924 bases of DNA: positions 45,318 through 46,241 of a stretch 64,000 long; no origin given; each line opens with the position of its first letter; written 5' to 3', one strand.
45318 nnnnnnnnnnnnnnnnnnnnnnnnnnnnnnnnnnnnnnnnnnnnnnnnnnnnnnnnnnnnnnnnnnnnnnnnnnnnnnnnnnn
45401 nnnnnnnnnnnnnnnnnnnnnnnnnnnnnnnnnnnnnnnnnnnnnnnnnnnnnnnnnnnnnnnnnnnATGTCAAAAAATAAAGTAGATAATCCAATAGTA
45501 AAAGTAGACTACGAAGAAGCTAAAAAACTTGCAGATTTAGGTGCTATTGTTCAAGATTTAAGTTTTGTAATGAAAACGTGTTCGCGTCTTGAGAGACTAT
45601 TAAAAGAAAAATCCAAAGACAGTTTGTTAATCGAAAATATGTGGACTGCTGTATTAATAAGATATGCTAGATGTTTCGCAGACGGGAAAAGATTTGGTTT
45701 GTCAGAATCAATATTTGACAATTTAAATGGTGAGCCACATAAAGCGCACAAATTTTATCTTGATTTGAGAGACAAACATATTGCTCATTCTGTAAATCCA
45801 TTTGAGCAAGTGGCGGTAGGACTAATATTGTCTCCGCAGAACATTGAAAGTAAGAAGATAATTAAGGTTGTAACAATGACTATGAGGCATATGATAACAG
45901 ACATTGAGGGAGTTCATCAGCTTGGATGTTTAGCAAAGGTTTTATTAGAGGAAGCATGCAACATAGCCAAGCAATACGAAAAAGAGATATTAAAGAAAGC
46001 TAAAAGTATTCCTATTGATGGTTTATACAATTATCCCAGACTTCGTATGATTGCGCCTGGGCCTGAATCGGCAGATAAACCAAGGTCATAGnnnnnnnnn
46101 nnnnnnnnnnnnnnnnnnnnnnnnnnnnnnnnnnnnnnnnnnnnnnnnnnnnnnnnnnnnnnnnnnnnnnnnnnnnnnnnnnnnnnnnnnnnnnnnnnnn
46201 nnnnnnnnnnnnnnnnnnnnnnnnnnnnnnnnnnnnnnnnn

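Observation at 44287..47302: Accessory cluster of small, lineage-restricted proteins (DUF2188-like, DUF3800-like, unknown 207-aa protein, three small membrane proteins, Cys-rich DUF3795-like protein)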

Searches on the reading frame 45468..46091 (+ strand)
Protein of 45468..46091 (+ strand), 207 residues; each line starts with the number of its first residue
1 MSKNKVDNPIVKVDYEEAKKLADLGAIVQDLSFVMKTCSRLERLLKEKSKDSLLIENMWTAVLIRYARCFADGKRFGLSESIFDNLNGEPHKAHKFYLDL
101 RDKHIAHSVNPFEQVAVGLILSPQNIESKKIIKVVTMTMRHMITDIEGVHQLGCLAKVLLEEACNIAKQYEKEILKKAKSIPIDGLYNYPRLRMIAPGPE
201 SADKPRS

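Call 3: search_protein_families(library=pfam, proteins=[window:45468-46091:+], max_evalue=0.1)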
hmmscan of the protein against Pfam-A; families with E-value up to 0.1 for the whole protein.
window:45468-46091:+ (207 aa): 0 families

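Call 4: search_protein_families(library=padloc, proteins=[window:45468-46091:+], max_evalue=0.1)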
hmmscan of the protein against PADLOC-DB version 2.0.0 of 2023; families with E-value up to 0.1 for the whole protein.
window:45468-46091:+ (207 aa): 0 families

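Call 8: search_protein_families(library=ncbifam, proteins=[window:45468-46091:+], max_evalue=0.1)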
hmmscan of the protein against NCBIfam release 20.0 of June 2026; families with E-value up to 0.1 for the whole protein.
window:45468-46091:+ (207 aa): 1 family
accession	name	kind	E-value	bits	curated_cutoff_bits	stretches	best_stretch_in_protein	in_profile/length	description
NF007039.0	PRK09496.3-2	equivalog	0.087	11.6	293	0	110-152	334-376/446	Trk system potassium transporter TrkA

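Call 9: search_protein_families(library=phrogs, proteins=[window:45468-46091:+], max_evalue=0.1)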
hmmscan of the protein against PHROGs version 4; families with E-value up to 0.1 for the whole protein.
window:45468-46091:+ (207 aa): 1 family
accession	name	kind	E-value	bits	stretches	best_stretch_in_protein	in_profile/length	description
phrog_23579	-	unknown function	0.0075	17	0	131-179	2-50/74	-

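Call 12: find_homologous_proteins(query=window:45468-46091:+, max_evalue=0.01)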
Query window:45468-46091:+ (207 aa): 299 proteins with E <= 0.01 among 686 candidates; the best 120 are listed.
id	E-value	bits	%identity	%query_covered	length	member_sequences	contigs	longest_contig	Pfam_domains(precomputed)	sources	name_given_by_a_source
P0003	3.0e-132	456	100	100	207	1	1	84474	-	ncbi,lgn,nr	ncbi:MAG: hypothetical protein PHI88_00325 [Candidatus Pacebacteria bacterium]|nr:hypothetical prote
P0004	8.4e-99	347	76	100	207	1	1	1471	-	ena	-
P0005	9.5e-97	340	74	100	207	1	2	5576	-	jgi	jgi:hypothetical protein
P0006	3.0e-96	339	72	100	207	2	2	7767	-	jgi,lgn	-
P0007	3.9e-96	338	72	100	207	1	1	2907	-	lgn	-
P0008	6.9e-96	337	73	100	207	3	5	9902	-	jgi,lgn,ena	-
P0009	7.7e-95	334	74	100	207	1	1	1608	-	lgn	-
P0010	1.4e-94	333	73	100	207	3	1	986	-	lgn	-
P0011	3.1e-94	332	76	97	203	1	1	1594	-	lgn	-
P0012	3.6e-94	332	73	100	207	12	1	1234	-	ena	-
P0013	6.2e-94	331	72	100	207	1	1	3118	-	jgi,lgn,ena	-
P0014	3.3e-92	325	71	100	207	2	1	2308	-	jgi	-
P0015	5.9e-92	325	70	100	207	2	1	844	-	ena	-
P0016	2.2e-91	323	73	100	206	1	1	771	-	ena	-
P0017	4.1e-91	322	71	100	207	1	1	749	-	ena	-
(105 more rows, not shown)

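Call 22: find_related_loci(query=A2, collection=genome_contigs, flank=8000)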
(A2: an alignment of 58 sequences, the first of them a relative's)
Query A2 (207 aa) in genome_contigs; peptide patterns used: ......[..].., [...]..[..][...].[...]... (x = any residue, [..] = any of these).
58 stretches matched a pattern; 51 encode a relative of the query (tblastn E <= 1e-3); 51 distinct loci.
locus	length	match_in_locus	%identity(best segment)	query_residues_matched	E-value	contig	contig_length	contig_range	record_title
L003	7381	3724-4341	62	1-206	1e-87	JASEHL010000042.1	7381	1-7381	MAG: Patescibacteria group bacterium isolate Yes70-22 NODE_42_length_7381_cov_10.241332, whole genome shotgun sequence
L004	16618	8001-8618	58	1-206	3e-81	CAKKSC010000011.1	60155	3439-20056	Desulfuromonadales bacterium isolate Hainich-H52-bin013-1 genome assembly, contig: H52-bin013_1_Hain_H52_02um_R1_91_leng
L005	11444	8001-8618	57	1-206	5e-81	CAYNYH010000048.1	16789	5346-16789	MAG TPA_asm: uncultured Gallionella sp. isolate binchicken_co134_1040 genome assembly, contig: NODE_7355_length_16789_co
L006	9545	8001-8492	54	44-207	8e-62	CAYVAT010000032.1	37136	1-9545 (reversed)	MAG TPA_asm: uncultured Eubacteriales bacterium isolate binchicken_co178_256 genome assembly, contig: NODE_1720_length_3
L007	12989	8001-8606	50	1-206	2e-60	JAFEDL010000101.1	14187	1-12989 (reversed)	MAG: Proteobacteria bacterium isolate SZAS-79 PROT-TMP-5__101__length-14187, whole genome shotgun sequence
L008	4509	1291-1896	45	9-206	3e-56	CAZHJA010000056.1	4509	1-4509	MAG TPA_asm: uncultured Gammaproteobacteria bacterium isolate binchicken_co181_24 genome assembly, contig: NODE_44798_le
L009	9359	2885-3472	48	12-207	5e-56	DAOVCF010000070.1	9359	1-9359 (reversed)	MAG TPA_asm: Candidatus Stahlbacteria bacterium isolate CSMAG_1024 CSMAG_1024_k141_3198533_length_9359_cov_16.9618, whol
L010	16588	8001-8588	48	12-207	5e-55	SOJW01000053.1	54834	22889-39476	MAG: Candidatus Stahlbacteria bacterium isolate E44_bin36 NODE_107_length_54834_cov_6.733109, whole genome shotgun seque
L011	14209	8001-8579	44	13-206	5e-53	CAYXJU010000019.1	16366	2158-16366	MAG TPA_asm: uncultured Candidatus Bathyarchaeia archaeon isolate SRP098346_co1_293 genome assembly, contig: NODE_3719_l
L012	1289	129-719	41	10-206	3e-55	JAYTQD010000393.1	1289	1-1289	MAG: Acidobacteriaceae bacterium isolate GFS_4547 GFS_4547_392, whole genome shotgun sequence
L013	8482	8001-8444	54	9-157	5e-49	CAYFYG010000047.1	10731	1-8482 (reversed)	MAG TPA_asm: uncultured Dehalococcoidia bacterium isolate ERP108616_co1_86 genome assembly, contig: k119_1421831, whole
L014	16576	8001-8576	38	11-198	1e-41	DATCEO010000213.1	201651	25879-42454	MAG TPA_asm: Streptosporangiaceae bacterium isolate SMAG_U7755 k141_21197, whole genome shotgun sequence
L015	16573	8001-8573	39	11-197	6e-41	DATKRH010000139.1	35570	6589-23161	MAG TPA_asm: Streptosporangiaceae bacterium isolate SMAG_U14023 k141_21103, whole genome shotgun sequence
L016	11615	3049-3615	39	9-193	2e-40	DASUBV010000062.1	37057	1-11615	MAG TPA_asm: Streptosporangiaceae bacterium isolate SMAG_U2530 k141_1078025, whole genome shotgun sequence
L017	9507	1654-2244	36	1-207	2e-40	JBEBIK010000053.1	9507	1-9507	MAG: Pseudobdellovibrio sp. isolate SF1_2_22 NODE_6552_length_9507_cov_6.384247, whole genome shotgun sequence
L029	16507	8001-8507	32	16-184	1e-17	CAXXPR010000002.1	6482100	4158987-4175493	MAG: Desulfatiglandales bacterium isolate a8f5a47d-4dac-4919-b032-e1fff6f47f18 genome assembly, contig: contig_2, whole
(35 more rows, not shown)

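Call 29: predict_structure(alignment_id=A2)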
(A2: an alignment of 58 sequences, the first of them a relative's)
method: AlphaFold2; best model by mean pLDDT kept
length: 207 residues; sequences in the alignment: 58
mean_pLDDT: 90.7   pTM: 0.79
mean pLDDT of the five models: 90.7, 87.7, 87.3, 87.0, 86.3
residues with pLDDT >= 90: 155; 70-90: 40; 50-70: 11; < 50: 1
segments of 3 or more residues with pLDDT < 50: none
pLDDT, mean of each block of 10 residues (from residue 1): 71 94 97 98 95 92 96 94 94 93 71 85 93 89 86 97 97 97 94 89 80
secondary structure, 60 per line:
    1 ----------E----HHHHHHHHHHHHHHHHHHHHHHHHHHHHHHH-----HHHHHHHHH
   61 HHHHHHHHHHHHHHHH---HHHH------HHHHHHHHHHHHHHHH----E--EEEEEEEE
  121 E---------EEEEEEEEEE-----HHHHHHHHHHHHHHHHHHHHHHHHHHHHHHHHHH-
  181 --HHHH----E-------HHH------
elements in order: H16-46 H52-76 H80-83 H90-105 E113-121 E131-140 H146-179 H183-186

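Call 35: fold_search(model_id=the predicted structure, library=pdb)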
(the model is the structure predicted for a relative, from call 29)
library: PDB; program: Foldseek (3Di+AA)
matches with E <= 10: 291; with E <= 0.001: 0
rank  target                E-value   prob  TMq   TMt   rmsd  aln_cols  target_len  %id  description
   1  3aon_A                2.3e-01  0.15  0.18  0.19  25.0       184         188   15  Crystal structure of the central axis (NtpD-NtpG) in the catalytic portion of Enterococcus hirae V-type sodium ATPase (released 2011-10-05)
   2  9vuc_B                2.7e-01  0.12  0.17  0.12  16.8       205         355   10  channel B complex with 2 (released 2026-03-11)
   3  9a5q_B                3.4e-01  0.30  0.23  0.14  20.0       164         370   12  Integrative model of TKRA-RECF by crosslinking MS and deep learning (released 2024-09-18)
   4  6egc                  3.8e-01  0.35  0.29  0.37   9.9       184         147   16  Single-chain version of 2L4HC2_23 (PDB 5J0K) (released 2019-05-29)
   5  6gct_A                4.2e-01  0.05  0.12  0.08  22.4       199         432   12  cryo-EM structure of the human neutral amino acid transporter ASCT2 (released 2018-06-13)
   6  5knc_G                5.3e-01  0.10  0.16  0.17  25.5       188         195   13  Crystal structure of the 3 ADP-bound V1 complex (released 2016-11-02)
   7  6uth_a                6.2e-01  0.47  0.38  0.36  12.7       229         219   10  Allosteric coupling between alpha-rings of 20S proteasome, 20S proteasome singly capped with a PA26/E102A_PANc, togeth (released 2020-09-09)
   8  1ggq_B                7.3e-01  0.51  0.36  0.44  10.1       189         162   14  OUTER SURFACE PROTEIN C (OSPC) OF BORRELIA BURGDORFERI STRAIN B31 (released 2001-03-14)
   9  8w6e_A                7.3e-01  0.23  0.26  0.33  13.6       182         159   14  De novo design of HBC599 binder (released 2024-11-27)
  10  3bzw_B                8.2e-01  0.13  0.11  0.10  12.1        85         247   16  Crystal structure of a putative lipase from Bacteroides thetaiotaomicron (released 2008-02-05)
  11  8iei_A                9.1e-01  0.21  0.26  0.21  13.0       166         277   10  Cryo-EM structure of GPR156A/B of G-protein free GPR156 (local refine) (released 2024-02-14)
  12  8w6e_B                9.1e-01  0.13  0.22  0.27  11.9       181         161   15  De novo design of HBC599 binder (released 2024-11-27)
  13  3vr6_G                9.1e-01  0.09  0.17  0.20  24.4       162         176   18  Crystal structure of AMP-PNP bound Enterococcus hirae V1-ATPase [bV1] (released 2013-01-16)
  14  3vr4_G                9.1e-01  0.09  0.17  0.18  24.8       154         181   16  Crystal structure of Enterococcus hirae V1-ATPase [eV1] (released 2013-01-16)
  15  9c3c_n                1.1e+00  0.10  0.19  0.22  15.5       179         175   14  Cryo-EM structure of native dystrophin-glycoprotein complex (DGC) (released 2024-10-23)
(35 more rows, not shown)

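Call 37: search_solved_structures(query=A2, max_evalue=10, show_alignments=2)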
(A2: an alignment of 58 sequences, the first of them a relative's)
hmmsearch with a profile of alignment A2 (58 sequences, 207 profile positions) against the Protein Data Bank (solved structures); distinct sequences matched with E-value up to 10: 0.

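Call 48: search_protein_families(library=pfam, alignment_id=A2, max_evalue=1)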
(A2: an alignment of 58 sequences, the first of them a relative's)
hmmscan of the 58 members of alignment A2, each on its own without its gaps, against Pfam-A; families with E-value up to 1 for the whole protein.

A. member 1, P0003 (207 aa): 0 families

B. families by the number of members that match (of 58 scanned): 14 families
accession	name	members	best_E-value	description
PF25638.1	DUF5983_N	5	0.037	Family of unknown function (DUF5983) N-terminal domain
PF18734.6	HEPN_AbiU2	4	0.045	AbiU2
PF10501.15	Ribosomal_L50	3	0.11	Ribosomal subunit 39S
PF23179.1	bHLH_INO2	2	0.046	INO2 bHLH domain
PF02568.20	ThiI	1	0.019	Thiamine biosynthesis protein (ThiI)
PF13101.12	DUF3945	1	0.042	Protein of unknown function (DUF3945)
PF03888.20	MucB_RseB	1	0.081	MucB/RseB N-terminal domain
PF03452.20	Anp1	1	0.085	Anp1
PF00514.29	Arm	1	0.21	Armadillo/beta-catenin-like repeat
PF17892.7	Cadherin_5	1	0.23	Cadherin-like domain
PF05960.17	DUF885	1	0.24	Bacterial protein of unknown function (DUF885)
PF02058.20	Guanylin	1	0.29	Guanylin precursor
PF11637.13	UvsW-1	1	0.35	UvsW.1 domain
PF05667.16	CCDC22_CC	1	0.53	CCDC22 protein coiled-coil region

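Call 71: search_protein_families(library=pfam, alignment_id=A5, max_evalue=1)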
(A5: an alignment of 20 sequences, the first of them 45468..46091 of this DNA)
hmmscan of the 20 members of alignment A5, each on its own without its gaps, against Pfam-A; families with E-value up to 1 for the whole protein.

A. member 1, window:45468-46091:+ (207 aa): 0 families

B. families by the number of members that match (of 20 scanned): 7 families
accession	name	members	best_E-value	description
PF18734.6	HEPN_AbiU2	1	0.004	AbiU2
PF24882.1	WHD_ORC2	1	0.014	ORC2 WHD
PF01725.21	Ham1p_like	1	0.094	Ham1 family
PF08044.16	DUF1707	1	0.094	DUF1707 SHOCT-like domain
PF24658.1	DUF7647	1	0.1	Domain of unknown function (DUF7647)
PF21967.1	MGS_C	1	0.14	Mannosylglycerate synthase C-terminal domain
PF13393.11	tRNA-synt_His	1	0.18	Histidyl-tRNA synthetase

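Call 73: search_dna_similar(query=window:45468-46091:+, collection=plasmids, mode=protein, max_evalue=0.01, max_rows=20)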
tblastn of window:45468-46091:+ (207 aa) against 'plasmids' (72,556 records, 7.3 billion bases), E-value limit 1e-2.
Records with a match: 3; places in all: 3; records where one place covers at least 80% of the query: 1.
Best place of each record, by identity: <60% 3.
By first word of the organism name: Nocardia 1; Arthrobacter 1; Rhodococcus 1.
By predicted mobility (MOB-suite, as given by PLSDB): non-mobilizable 1; conjugative 1; mobilizable 1.
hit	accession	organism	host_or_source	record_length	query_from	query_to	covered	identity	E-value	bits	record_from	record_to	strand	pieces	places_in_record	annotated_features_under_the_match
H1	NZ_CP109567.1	Nocardia sp. NBC_01377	-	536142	19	190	83%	25.7%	2e-6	55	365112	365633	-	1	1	hypothetical protein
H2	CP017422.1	Arthrobacter sp. ZXY-2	whole organism,soil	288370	10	117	52%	33.6%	5e-8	59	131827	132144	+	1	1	hypothetical protein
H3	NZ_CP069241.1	Rhodococcus sp. USK13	cell culture,Sand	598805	9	145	66%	26.0%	1e-5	52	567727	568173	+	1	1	none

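Call 74: find_related_loci(query=A2, collection=viral_contigs, flank=5000)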
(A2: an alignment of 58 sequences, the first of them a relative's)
Query A2 (207 aa) in viral_contigs; peptide patterns used: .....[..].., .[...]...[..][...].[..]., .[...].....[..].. (x = any residue, [..] = any of these).
67 stretches matched a pattern, but none encodes a relative of the query by tblastn (E <= 1e-3).

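Call 103: search_protein_families(library=pfam, alignment_id=A11, max_evalue=0.001)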
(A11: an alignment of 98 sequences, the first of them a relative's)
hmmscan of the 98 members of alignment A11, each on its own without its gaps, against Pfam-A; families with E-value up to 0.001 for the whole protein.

A. member 1, L003:2749-3462:+ (238 aa): 0 families

B. families by the number of members that match (of 98 scanned): 103 families (the first 25 are shown)
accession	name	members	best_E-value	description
PF01609.27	DDE_Tnp_1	4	1.6e-20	Transposase DDE domain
PF08240.17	ADH_N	2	2.9e-28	Alcohol dehydrogenase GroES-like domain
PF13751.12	DDE_Tnp_1_6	2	3.1e-27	Transposase DDE domain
PF13649.12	Methyltransf_25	2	2.1e-24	Methyltransferase domain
PF13847.12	Methyltransf_31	2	6.9e-23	Methyltransferase domain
PF08241.18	Methyltransf_11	2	7.1e-22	Methyltransferase domain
PF00107.32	ADH_zinc_N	2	1.6e-21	Zinc-binding dehydrogenase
PF05598.16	DUF772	2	1.1e-18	Transposase domain (DUF772)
PF13489.12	Methyltransf_23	2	5.8e-17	Methyltransferase domain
PF08242.18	Methyltransf_12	2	3.5e-15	Methyltransferase domain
PF02353.26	CMAS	2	2.7e-11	Mycolic acid cyclopropane synthetase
PF00005.33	ABC_tran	2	1e-05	ABC transporter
PF01370.27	Epimerase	2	1.2e-05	NAD dependent epimerase/dehydratase family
PF13304.12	AAA_21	2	0.00031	AAA domain, putative AbiEii toxin, Type IV TA system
PF01566.24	Nramp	1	3.5e-91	Natural resistance-associated macrophage protein-like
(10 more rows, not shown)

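Call 117: search_dna_similar(query=window:45468-46091:+, collection=phages, mode=protein, max_evalue=0.01, max_rows=10)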
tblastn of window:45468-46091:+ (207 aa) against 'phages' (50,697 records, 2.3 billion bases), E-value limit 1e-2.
No match.

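Call 121: fold_search(model_id=the predicted structure, library=viral)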
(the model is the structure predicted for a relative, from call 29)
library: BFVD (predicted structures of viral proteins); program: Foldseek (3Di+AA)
matches with E <= 10: 442; with E <= 0.001: 0
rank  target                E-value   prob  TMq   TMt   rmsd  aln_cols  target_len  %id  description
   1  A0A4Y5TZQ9            1.0e-01  0.47  0.25  0.31  20.1       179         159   12  (no name in the UniProt tables at hand)
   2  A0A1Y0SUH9            1.0e-01  0.20  0.21  0.20  31.6       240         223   13  Uncharacterized protein [Pseudomonas phage Skulduggery]
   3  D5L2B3                1.2e-01  0.77  0.32  0.35   7.8       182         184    9  Uncharacterized protein [uncultured virus]
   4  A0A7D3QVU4            1.4e-01  0.98  0.46  0.18  14.9       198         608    7  Uncharacterized protein [Fadolivirus FV1/VV64]
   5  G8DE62                2.4e-01  0.12  0.16  0.06  19.6       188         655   20  (no name in the UniProt tables at hand)
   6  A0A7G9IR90            2.7e-01  0.18  0.24  0.09  26.2       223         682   16  Serine protease [Thrips tabaci associated luteo-like virus 1]
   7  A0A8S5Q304            2.7e-01  0.16  0.20  0.18  26.8       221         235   11  Capsid protein [Siphoviridae sp. ctLqe90]
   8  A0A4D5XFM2            2.8e-01  0.35  0.27  0.30  13.3       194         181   13  Uncharacterized protein [Pithovirus LCDPAC01]
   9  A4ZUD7                3.1e-01  0.41  0.30  0.34  10.0       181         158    9  Uncharacterized protein ORF158 [Acidianus bottle-shaped virus (isolate Italy/Pozzuoli)]
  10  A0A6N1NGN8            3.7e-01  0.20  0.26  0.12  26.9       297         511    7  Putative ORFan [Tupanvirus deep ocean]
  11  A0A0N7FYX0            4.4e-01  0.87  0.40  0.55  10.1       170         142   12  Uncharacterized protein [Acidianus bottle-shaped virus 2 strain ABV2]
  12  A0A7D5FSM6            4.6e-01  0.82  0.36  0.58   7.9       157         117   11  (no name in the UniProt tables at hand)
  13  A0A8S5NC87            4.6e-01  0.35  0.32  0.33  16.8       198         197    9  Uncharacterized protein [Siphoviridae sp. ctwWa4]
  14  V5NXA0                4.9e-01  0.38  0.31  0.25  12.8       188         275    4  F-US11 protein [Chelonid alphaherpesvirus 5]
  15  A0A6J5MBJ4            4.9e-01  0.30  0.28  0.16  10.2       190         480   12  Uncharacterized protein [uncultured Caudovirales phage]
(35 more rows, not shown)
